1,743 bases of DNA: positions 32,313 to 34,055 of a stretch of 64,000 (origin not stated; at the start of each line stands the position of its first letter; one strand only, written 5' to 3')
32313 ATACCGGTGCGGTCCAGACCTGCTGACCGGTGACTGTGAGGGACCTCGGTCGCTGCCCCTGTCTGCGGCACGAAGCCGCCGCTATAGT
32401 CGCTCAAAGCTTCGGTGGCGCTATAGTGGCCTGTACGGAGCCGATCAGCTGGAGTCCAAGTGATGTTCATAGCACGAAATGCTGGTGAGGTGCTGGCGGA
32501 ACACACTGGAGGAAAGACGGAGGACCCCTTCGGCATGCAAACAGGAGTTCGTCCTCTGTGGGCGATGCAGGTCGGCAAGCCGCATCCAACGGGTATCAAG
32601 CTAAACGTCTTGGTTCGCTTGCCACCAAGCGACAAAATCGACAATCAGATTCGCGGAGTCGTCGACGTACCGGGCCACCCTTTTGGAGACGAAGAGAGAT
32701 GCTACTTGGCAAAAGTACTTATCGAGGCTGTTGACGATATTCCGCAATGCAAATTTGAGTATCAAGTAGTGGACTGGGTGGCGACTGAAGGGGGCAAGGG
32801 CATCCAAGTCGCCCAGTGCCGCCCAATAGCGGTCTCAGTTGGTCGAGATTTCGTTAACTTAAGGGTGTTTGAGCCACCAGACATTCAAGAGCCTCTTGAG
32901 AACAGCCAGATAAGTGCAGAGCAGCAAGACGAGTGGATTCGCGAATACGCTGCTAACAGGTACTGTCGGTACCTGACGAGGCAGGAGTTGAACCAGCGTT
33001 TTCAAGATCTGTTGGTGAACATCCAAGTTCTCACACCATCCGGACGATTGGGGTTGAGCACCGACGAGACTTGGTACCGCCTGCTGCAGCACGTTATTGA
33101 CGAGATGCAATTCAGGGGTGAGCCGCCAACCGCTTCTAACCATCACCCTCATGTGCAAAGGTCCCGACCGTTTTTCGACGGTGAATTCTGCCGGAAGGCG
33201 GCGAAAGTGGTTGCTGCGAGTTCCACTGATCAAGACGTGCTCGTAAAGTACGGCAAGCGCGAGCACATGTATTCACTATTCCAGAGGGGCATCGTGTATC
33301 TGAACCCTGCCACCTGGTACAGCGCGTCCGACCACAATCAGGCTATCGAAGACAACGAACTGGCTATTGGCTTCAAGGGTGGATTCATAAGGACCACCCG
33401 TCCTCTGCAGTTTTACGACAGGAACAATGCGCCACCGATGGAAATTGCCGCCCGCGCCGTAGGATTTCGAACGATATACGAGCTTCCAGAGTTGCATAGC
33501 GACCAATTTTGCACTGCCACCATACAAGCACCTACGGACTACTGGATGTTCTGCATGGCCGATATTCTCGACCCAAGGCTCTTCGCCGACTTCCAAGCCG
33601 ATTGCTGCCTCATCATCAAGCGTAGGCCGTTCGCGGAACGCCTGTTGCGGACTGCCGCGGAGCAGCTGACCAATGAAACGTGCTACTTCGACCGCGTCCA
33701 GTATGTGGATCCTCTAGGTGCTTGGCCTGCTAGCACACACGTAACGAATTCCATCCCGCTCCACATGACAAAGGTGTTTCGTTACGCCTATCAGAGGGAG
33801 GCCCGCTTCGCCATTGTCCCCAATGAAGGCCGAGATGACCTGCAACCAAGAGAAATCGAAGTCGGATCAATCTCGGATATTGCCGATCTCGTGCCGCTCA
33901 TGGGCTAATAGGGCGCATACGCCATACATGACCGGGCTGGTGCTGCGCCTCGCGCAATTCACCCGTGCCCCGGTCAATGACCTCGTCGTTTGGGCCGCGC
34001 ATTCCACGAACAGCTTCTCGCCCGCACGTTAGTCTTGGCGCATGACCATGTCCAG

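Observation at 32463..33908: Orphan 481-aa protein at the island edge with a DUF2971-like C-terminal half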

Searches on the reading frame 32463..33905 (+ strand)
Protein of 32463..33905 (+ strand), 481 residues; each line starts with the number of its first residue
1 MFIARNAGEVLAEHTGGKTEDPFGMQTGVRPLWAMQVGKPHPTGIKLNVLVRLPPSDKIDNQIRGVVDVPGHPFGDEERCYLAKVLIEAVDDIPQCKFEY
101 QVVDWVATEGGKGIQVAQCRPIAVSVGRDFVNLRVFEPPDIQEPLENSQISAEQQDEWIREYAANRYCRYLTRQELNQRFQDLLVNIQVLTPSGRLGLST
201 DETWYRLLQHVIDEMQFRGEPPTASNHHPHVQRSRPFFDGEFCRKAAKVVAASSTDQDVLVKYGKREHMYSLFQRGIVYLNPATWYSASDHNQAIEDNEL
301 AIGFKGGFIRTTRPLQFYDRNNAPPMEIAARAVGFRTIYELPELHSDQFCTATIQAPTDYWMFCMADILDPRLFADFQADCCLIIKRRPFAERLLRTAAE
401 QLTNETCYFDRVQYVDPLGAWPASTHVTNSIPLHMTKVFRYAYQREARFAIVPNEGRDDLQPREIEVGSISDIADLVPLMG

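Call 4: search_protein_families(library=pfam, proteins=[window:32463-33905:+], max_evalue=10)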
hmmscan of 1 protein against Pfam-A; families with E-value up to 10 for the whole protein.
window:32463-33905:+ (481 aa): 0 families

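Call 5: search_protein_families(library=padloc, proteins=[window:32463-33905:+], max_evalue=10)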
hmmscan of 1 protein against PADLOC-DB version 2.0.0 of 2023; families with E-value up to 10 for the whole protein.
window:32463-33905:+ (481 aa): 0 families

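Call 6: search_protein_families(library=ncbifam, proteins=[window:32463-33905:+], max_evalue=10)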
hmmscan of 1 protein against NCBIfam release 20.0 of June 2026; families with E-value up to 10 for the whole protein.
window:32463-33905:+ (481 aa): 0 families

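Call 7: search_protein_families(library=phrogs, proteins=[window:32463-33905:+], max_evalue=10)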
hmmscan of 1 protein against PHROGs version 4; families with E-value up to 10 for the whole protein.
window:32463-33905:+ (481 aa): 1 family
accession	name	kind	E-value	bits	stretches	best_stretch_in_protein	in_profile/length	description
phrog_26561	-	unknown function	0.072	13.7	1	436-475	197-233/249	-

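Call 8: find_homologous_proteins(query=window:32463-33905:+, max_evalue=0.001)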
Query window:32463-33905:+ (481 aa): 89 proteins with E <= 0.001 among 6755 candidates.
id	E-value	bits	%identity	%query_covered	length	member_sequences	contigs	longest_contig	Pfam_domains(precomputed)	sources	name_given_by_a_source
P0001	0.0e+0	1132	100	100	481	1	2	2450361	-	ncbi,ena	ncbi:hypothetical protein [Candidatus Foliamicus sp.]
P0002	1.6e-189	649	60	98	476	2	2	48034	-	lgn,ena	-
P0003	4.7e-187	641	59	98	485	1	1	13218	-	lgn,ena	-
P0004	1.7e-186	639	60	94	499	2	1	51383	-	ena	-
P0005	3.2e-186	638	60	95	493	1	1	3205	-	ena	-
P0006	6.2e-184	630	58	98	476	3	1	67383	-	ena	-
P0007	1.4e-182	626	61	94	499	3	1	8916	-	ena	-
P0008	3.0e-182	625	60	94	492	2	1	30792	-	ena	-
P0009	2.9e-181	621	59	96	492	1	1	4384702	-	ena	-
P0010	6.8e-181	620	59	94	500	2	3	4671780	-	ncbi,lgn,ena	-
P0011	2.7e-180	618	58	97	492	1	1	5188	-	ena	-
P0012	2.8e-180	618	59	96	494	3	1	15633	-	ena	-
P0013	9.0e-180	617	58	94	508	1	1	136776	-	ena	-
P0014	5.8e-178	611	60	94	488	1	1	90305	-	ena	-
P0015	3.2e-177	608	58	94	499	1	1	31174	-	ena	-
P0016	2.6e-176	605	58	94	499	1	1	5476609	-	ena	-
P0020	7.6e-172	590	58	94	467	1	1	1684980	-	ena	-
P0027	2.0e-158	546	54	94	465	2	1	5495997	-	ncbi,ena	-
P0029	5.2e-155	535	56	88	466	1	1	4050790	-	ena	-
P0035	1.5e-148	514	52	94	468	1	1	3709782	-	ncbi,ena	-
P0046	7.2e-138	478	49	94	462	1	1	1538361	-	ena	-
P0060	3.1e-127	443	45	94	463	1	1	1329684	-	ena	-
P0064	6.1e-120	419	49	83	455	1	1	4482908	-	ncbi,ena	-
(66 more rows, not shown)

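Call 13: search_protein_families(library=pfam, alignment_id=A1, max_evalue=10)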
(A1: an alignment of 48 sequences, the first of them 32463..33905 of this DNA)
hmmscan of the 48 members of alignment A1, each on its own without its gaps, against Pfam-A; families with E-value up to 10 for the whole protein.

A. member 1, window:32463-33905:+ (481 aa): 0 families

B. families by the number of members that match (of 48 scanned): 7 families
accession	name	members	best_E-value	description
PF10895.14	DUF2715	1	0.041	Domain of unknown function (DUF2715)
PF08662.17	eIF2A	1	0.071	Eukaryotic translation initiation factor eIF2A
PF00030.24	Crystall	1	0.19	Beta/Gamma crystallin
PF11308.14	Glyco_hydro_129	1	0.19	Glycosyl hydrolases related to GH101 family, GH129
PF20681.2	DUF6818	1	0.19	Domain of unknown function (DUF6818)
PF23942.1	DUF7277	1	0.22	Domain of unknown function (DUF7277)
PF02994.20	Transposase_22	1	0.25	L1 transposable element RBD-like domain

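Call 18: predict_structure(alignment_id=A1)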
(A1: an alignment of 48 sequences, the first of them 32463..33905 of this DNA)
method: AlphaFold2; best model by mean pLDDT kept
length: 481 residues; sequences in the alignment: 48
mean_pLDDT: 90.0   pTM: 0.84
mean pLDDT of the five models: 90.0, 88.2, 88.0, 87.5, 84.6
residues with pLDDT >= 90: 363; 70-90: 78; 50-70: 27; < 50: 13
segments of 3 or more residues with pLDDT < 50: 1-8, 17-20
pLDDT, mean of each block of 10 residues (from residue 1): 41 59 67 96 97 87 97 90 96 89 93 97 67 75 84 96 97 96 94 92 96 94 88 84 92 83 97 98 95 92 96 90 93 95 96 96 96 93 97 97 95 96 81 95 96 94 97 94 51
secondary structure, 60 per line:
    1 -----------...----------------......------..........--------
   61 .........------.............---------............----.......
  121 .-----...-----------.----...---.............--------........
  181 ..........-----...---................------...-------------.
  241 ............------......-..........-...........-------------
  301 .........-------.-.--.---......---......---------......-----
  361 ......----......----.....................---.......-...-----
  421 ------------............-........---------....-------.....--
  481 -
elements in order: E12-14 H31-36 E43-52 E61-69 H76-88 E98-109 E114-121 H152-164 H173-187 E188-190 E196-198 H202-217 H240-252 E259-264 H266-275 E277-282 H283-287 E301-309 H326-331 E335-337 E350-355 E361-366 H371-376 E381-386 H387-401 E405-411 E413-415 E436-438 H439-444 E446-453 E463-466 E474-478

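Call 19: search_protein_representatives(protein=window:32463-33905:+)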
Query: 481 residues. Proteins with E-value up to 0.001 (for the whole library): 769; up to 1e-10: 456; up to 1e-30: 49. The best 150 are listed.
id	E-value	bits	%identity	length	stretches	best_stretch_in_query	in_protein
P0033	2.7e-152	524.2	54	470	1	20-479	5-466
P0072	2.7e-107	375.8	41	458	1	29-478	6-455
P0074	3.2e-105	369.0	41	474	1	29-477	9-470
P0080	1.0e-85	304.6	44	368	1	62-397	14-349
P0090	1.2e-81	291.2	37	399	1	92-477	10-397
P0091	4.2e-72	259.7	56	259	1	29-236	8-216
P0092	3.6e-65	236.9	35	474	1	27-479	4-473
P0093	3.5e-63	230.3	33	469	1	20-479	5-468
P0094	5.6e-62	226.3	34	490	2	32-422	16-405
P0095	3.4e-61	223.7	45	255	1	29-271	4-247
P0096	3.8e-59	217.0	33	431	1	61-477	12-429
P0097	3.5e-57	210.5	33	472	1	29-472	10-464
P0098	9.7e-54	199.2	32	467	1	29-481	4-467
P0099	5.1e-51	190.2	58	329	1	270-420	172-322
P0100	9.4e-51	189.3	30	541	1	27-478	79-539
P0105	2.3e-44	168.3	38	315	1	157-479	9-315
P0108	1.1e-39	152.8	39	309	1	156-479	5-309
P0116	2.3e-33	132.0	33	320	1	156-477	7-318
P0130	1.5e-31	126.0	32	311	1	155-479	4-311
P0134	9.4e-31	123.4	33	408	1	152-478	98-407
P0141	3.0e-30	121.7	34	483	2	351-478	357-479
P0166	3.7e-27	111.5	29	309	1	156-474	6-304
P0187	9.9e-26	106.8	34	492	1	144-478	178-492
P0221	1.9e-23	99.3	28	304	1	160-478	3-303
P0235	9.9e-23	96.9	31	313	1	154-477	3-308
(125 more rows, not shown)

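Call 22: fold_search(model_id=the predicted structure, library=pdb)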
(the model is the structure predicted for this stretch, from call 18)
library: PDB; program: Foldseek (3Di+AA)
matches with E <= 10: 124; with E <= 0.001: 0
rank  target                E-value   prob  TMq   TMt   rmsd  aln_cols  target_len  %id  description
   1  5h7e                  7.6e-01  0.07  0.08  0.16  11.1       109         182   11  Crystal Structure of native drCPDase (released 2017-09-27)
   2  6vqw_I                7.6e-01  0.01  0.07  0.09  21.1       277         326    7  Type I-F CRISPR-Csy complex with its inhibitor AcrF8 (released 2020-03-11)
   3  6kto_B                1.4e+00  0.10  0.09  0.19   8.9       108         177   15  Crystal structure of human SHLD3-C-REV7-O-REV7-SHLD2 complex (released 2020-04-29)
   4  4dx6_A                1.4e+00  0.02  0.11  0.06  28.4       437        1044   11  Transport of drugs by the multidrug transporter AcrB involves an access and a deep binding pocket that are separated b (released 2012-05-02)
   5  6cpr_B                1.7e+00  0.03  0.05  0.13  17.3        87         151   11  Crystal structure of 4-1BBL/4-1BB complex in C2 space group (released 2018-05-09)
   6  9jgi_G                1.7e+00  0.01  0.06  0.09  18.3       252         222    9  Architecture of a pentameric assembly of the tube tail protein (released 2025-07-16)
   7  5ot2_A                1.8e+00  0.00  0.06  0.03  29.5       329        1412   12  RNA polymerase II elongation complex in the presence of 3d-Napht-A (released 2017-11-01)
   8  7jnc_A                1.9e+00  0.01  0.07  0.10  18.4       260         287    5  cryo-EM structure of human proton-activated chloride channel PAC at pH 4 (released 2020-11-11)
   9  9jgi_O                1.9e+00  0.01  0.06  0.09  17.1       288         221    9  Architecture of a pentameric assembly of the tube tail protein (released 2025-07-16)
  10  6elv                  2.0e+00  0.02  0.06  0.16  12.2        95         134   20  Recombinantly expressed C-terminal domain of MdPPO1 (Csole-domain) (released 2019-03-20)
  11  6cu0_F                2.0e+00  0.02  0.05  0.13  17.4        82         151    8  Crystal structure of 4-1BBL/4-1BB (C121S) complex in P21 space group (released 2018-05-09)
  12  7egb_o                2.1e+00  0.01  0.08  0.04  30.2       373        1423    7  TFIID-based holo PIC on SCP promoter (released 2021-05-05)
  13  8cro_L                2.5e+00  0.09  0.07  0.30   9.6        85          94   13  Cryo-EM structure of Pyrococcus furiosus transcription elongation complex (released 2024-04-17)
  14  4v29_A                2.7e+00  0.01  0.06  0.11  18.6       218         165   11  The crystal structure of Arabidopsis thaliana CAR4 in complex with two calcium ions (released 2014-12-17)
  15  5uvr                  2.9e+00  0.04  0.07  0.24  11.3       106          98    7  The core region of PilO from the type IV pilus system of Pseudomonas aeruginosa (released 2018-02-21)
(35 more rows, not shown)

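Call 23: search_protein_families(library=pfam, proteins=[P0105, P0108, P0116, P0130, P0134, P0141, P0166, P0187, P0221, P0235], max_evalue=10)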
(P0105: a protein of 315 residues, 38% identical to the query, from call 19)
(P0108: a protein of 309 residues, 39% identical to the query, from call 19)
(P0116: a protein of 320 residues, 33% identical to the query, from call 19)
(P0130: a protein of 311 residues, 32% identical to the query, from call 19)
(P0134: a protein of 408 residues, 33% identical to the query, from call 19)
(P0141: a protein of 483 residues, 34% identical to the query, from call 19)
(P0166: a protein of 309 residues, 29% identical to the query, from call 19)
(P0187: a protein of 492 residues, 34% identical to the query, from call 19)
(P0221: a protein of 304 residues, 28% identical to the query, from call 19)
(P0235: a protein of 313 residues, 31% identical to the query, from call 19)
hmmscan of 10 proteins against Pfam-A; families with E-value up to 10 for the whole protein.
P0105 (315 aa): 0 families

P0108 (309 aa): 0 families

P0116 (320 aa): 0 families

P0130 (311 aa): 0 families

P0134 (408 aa): 2 families
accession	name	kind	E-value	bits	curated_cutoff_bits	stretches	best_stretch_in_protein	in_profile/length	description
PF03958.22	Secretin_N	-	0.22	12.2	28.2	1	113-146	5-45/69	Bacterial type II/III secretion system short domain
PF06949.16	DUF1292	-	0.35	12.2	24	1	29-90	11-75/75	Protein of unknown function (DUF1292)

P0141 (483 aa): 0 families

P0166 (309 aa): 0 families

P0187 (492 aa): 0 families

P0221 (304 aa): 0 families

P0235 (313 aa): 1 family
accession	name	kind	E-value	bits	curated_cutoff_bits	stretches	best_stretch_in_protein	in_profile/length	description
PF22072.2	FAP42_B3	-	0.18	12.2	27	1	177-203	46-72/156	FAP42 domain B3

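Call 25: find_encoding_contigs(protein=P0010, flank=10000, max_places=3)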
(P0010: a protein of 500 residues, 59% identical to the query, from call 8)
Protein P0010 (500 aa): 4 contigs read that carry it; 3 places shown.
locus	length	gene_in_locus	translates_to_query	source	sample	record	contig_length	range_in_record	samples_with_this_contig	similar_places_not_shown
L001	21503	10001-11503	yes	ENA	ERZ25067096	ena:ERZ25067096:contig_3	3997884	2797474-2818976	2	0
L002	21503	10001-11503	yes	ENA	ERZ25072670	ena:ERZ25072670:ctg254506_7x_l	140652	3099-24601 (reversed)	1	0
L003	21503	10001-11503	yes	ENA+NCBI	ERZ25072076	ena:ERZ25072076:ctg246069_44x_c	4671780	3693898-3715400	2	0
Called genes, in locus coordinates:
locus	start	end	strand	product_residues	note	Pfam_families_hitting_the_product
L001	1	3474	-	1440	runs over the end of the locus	-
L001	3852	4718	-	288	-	PF13676:TIR_2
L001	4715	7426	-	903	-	PF13191:AAA_16, PF13401:AAA_22 (faint)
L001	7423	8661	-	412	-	PF13191:AAA_16, PF13401:AAA_22 (weak)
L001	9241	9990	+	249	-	-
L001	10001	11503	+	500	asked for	-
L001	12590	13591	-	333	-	PF00665:rve, PF13683:rve_3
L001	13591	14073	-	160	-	-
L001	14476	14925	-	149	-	-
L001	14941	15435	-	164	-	-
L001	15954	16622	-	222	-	-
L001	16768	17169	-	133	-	-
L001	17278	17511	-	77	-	-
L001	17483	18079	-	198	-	-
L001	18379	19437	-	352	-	-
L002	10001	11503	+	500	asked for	-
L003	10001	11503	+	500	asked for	-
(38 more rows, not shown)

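Call 26: find_encoding_contigs(protein=P0027, flank=10000, max_places=3)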
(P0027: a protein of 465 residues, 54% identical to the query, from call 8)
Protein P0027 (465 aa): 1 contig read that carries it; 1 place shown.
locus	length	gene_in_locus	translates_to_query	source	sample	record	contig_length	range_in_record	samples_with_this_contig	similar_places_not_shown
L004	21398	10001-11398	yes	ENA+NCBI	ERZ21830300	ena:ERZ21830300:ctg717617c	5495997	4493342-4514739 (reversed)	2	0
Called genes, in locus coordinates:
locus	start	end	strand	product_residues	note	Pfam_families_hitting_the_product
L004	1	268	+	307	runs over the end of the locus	-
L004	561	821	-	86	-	-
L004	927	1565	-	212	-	PF13191:AAA_16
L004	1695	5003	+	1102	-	PF00176:SNF2-rel_dom, PF00270:DEAD (weak), PF04851:ResIII (weak), PF00271:Helicase_C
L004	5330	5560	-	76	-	PF07205:DUF1413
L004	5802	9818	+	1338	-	PF02384:N6_Mtase (weak), PF07669:Eco57I, PF20473:MmeI_Mtase, PF20466:MmeI_TRD (weak)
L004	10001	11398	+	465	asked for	-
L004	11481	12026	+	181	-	-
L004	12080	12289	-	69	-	-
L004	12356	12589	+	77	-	PF03683:UPF0175, PF24001:DUF7317 (weak)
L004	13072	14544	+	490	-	PF13304:AAA_21, PF13175:AAA_15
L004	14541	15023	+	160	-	-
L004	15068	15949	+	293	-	-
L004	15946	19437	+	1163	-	PF00271:Helicase_C (weak)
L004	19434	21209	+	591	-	PF09369:MZB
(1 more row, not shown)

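Call 27: fold_search(model_id=the predicted structure, library=viral)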
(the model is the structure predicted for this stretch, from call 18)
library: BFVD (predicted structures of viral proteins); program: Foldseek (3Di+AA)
matches with E <= 10: 257; with E <= 0.001: 0
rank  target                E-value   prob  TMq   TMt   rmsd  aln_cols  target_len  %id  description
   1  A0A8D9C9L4            3.0e-01  0.35  0.08  0.23   9.5        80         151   11  Uncharacterized protein [uncultured marine phage]
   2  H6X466                3.4e-01  0.57  0.10  0.52   4.8        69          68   12  Uncharacterized protein [Klebsiella phage vB_KleM_RaK2]
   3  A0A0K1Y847            4.5e-01  0.09  0.09  0.09  21.6       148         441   15  (no name in the UniProt tables at hand)
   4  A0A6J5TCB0            5.6e-01  0.04  0.08  0.13  14.2       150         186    7  Uncharacterized protein [uncultured Caudovirales phage]
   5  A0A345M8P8            6.3e-01  0.21  0.09  0.40   6.2        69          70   17  Uncharacterized protein [Streptomyces phage StarPlatinum]
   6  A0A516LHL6            6.3e-01  0.07  0.07  0.17  18.4       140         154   13  (no name in the UniProt tables at hand)
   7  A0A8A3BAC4            7.9e-01  0.02  0.06  0.07  15.0       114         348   10  Movement protein BC1 [Squash leaf curl China virus]
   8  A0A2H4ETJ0            1.0e+00  0.30  0.11  0.40   5.1        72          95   14  (no name in the UniProt tables at hand)
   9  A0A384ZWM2            1.1e+00  0.08  0.08  0.24  12.7        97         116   11  Uncharacterized protein [Dickeya phage vB_DsoM_JA13]
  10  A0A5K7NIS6            1.1e+00  0.04  0.07  0.06  16.1       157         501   10  (no name in the UniProt tables at hand)
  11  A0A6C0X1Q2            1.1e+00  0.01  0.07  0.09  19.9       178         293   10  Movement protein BC1 [Bean latent virus]
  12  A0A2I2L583            1.3e+00  0.06  0.08  0.22  13.0        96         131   11  Uncharacterized protein [Orpheovirus IHUMI-LCC2]
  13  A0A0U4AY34            1.4e+00  0.02  0.07  0.13   9.6        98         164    7  (no name in the UniProt tables at hand)
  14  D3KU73                1.4e+00  0.01  0.06  0.09  20.1       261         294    8  3 protein [Rice yellow stunt virus]
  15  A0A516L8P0            1.5e+00  0.21  0.09  0.13   5.7        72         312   14  (no name in the UniProt tables at hand)
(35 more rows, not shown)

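Call 28: find_encoding_contigs(protein=P0035, flank=10000, max_places=2)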
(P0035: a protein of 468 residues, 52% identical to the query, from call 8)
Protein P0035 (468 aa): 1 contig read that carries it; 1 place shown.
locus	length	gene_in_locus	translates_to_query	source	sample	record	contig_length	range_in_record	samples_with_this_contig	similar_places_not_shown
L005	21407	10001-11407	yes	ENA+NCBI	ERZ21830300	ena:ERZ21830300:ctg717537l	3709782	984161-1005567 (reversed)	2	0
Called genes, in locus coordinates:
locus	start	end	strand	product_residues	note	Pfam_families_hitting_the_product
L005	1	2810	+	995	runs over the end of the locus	PF04851:ResIII, PF00270:DEAD (weak), PF19778:RE_endonuc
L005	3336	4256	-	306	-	PF01497:Peripla_BP_2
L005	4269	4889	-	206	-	PF28410:Diphthami_syn_2_C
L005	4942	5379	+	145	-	-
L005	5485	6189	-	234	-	PF13672:PP2C_2, PF07228:SpoIIE (faint)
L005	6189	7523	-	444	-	PF00069:Pkinase, PF07714:PK_Tyr_Ser-Thr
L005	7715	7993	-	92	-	-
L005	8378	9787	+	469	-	PF04326:SLFN_AlbA_2 (weak)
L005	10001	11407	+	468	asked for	-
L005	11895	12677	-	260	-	PF01925:TauE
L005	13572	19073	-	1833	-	PF25794:SACS, PF13020:NOV_C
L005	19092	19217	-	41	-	-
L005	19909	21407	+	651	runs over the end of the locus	PF13589:HATPase_c_3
